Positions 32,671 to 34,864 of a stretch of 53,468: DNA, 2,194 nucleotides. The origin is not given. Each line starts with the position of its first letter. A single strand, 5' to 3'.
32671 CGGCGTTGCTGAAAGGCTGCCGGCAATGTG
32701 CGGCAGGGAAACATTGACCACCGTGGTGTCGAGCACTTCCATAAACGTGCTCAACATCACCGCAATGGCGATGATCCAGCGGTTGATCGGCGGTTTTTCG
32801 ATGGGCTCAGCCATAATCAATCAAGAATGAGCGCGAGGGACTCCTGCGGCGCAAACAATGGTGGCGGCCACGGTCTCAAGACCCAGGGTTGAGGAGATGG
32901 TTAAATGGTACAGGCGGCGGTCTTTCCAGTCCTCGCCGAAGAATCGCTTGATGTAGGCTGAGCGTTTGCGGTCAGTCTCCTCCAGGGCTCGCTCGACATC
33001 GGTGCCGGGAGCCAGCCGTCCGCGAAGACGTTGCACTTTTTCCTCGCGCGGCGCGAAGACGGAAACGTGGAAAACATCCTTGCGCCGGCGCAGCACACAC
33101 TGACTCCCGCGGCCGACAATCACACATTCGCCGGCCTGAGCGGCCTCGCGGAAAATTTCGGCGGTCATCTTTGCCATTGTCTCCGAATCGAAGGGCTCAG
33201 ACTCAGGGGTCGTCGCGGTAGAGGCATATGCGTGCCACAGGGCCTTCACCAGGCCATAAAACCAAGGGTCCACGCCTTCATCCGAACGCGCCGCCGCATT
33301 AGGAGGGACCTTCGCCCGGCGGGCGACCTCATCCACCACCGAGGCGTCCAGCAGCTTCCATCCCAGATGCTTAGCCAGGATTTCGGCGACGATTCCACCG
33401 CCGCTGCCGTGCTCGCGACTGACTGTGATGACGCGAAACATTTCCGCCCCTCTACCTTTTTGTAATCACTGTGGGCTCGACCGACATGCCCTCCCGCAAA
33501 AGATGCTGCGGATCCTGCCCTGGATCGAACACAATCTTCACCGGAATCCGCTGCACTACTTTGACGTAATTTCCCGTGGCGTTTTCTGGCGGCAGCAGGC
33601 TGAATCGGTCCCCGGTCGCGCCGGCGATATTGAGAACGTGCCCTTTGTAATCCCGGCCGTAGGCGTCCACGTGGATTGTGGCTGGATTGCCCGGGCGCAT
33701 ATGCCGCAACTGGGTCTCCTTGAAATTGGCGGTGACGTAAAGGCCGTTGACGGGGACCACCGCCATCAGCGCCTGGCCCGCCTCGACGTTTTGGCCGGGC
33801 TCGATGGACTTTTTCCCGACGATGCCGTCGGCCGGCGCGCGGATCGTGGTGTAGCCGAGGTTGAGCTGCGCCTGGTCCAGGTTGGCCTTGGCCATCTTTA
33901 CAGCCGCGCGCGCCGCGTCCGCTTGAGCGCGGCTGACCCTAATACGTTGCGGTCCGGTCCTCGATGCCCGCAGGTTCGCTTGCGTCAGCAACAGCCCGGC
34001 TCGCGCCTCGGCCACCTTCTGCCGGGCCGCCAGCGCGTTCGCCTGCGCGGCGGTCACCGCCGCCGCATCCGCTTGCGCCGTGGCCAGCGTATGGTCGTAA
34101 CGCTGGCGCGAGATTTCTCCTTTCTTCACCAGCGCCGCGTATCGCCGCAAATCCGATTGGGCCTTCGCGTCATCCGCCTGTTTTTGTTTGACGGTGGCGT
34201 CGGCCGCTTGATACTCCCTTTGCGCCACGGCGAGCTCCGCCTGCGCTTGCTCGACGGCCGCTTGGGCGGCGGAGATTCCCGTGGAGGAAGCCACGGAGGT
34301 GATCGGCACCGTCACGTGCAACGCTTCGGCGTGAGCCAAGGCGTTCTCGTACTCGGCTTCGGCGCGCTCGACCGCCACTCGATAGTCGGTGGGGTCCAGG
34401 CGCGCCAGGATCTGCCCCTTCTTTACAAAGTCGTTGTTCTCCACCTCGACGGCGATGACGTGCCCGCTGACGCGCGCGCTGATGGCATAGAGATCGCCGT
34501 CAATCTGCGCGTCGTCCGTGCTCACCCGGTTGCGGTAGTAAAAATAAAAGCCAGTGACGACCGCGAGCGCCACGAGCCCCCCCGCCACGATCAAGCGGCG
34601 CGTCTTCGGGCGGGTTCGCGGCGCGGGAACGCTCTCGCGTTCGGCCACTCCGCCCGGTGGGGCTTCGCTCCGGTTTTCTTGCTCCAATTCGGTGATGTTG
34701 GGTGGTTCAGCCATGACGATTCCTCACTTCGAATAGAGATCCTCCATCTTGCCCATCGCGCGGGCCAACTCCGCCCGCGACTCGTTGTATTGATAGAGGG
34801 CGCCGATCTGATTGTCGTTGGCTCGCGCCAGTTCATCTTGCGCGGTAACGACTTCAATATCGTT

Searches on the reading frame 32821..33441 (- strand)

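Call 17: search_protein_families(library=pfam, proteins=[window:32821-33441:-], max_evalue=0.001)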
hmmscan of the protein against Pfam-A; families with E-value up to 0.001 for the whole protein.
window:32821-33441:- (206 aa): 1 family
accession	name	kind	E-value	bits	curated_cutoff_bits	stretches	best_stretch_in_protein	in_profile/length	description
PF13189.12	Cytidylate_kin2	-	2.5e-40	138.9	28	1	4-185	1-175/176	Cytidylate kinase-like family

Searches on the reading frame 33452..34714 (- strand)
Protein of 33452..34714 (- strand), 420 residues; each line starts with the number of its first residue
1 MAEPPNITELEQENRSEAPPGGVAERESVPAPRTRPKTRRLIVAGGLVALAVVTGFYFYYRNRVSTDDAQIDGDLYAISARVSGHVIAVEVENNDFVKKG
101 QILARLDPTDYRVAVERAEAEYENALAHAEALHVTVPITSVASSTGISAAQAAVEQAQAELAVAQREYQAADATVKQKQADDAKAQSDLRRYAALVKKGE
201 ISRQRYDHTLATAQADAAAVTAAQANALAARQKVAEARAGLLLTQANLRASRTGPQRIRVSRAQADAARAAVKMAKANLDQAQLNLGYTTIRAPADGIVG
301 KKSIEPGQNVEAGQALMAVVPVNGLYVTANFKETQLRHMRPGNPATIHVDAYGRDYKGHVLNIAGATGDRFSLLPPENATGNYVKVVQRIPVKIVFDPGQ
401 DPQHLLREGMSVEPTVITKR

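Call 17: search_protein_families(library=pfam, proteins=[window:33452-34714:-], max_evalue=0.001)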
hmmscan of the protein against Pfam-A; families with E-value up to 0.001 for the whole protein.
window:33452-34714:- (420 aa): 5 families
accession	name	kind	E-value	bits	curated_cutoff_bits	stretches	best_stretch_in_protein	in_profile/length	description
PF13437.12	HlyD_3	-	2e-18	67.5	22.2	1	290-369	1-82/106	HlyD family secretion protein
PF16576.10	HlyD_D23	-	8.9e-15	55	30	1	74-363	18-184/214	Barrel-sandwich domain of CusB or HlyD membrane-fusion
PF00529.27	CusB_dom_1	-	2e-10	41.2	26.5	1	192-417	12-88/89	Cation efflux system protein CusB domain 1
PF13533.13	Biotin_lipoyl_2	-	8.3e-10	38.7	29.8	1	78-107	3-32/32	Biotin-lipoyl like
PF00364.28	Biotin_lipoyl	-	1.3e-05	25.4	22.1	0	78-106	45-73/73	Biotin-requiring enzyme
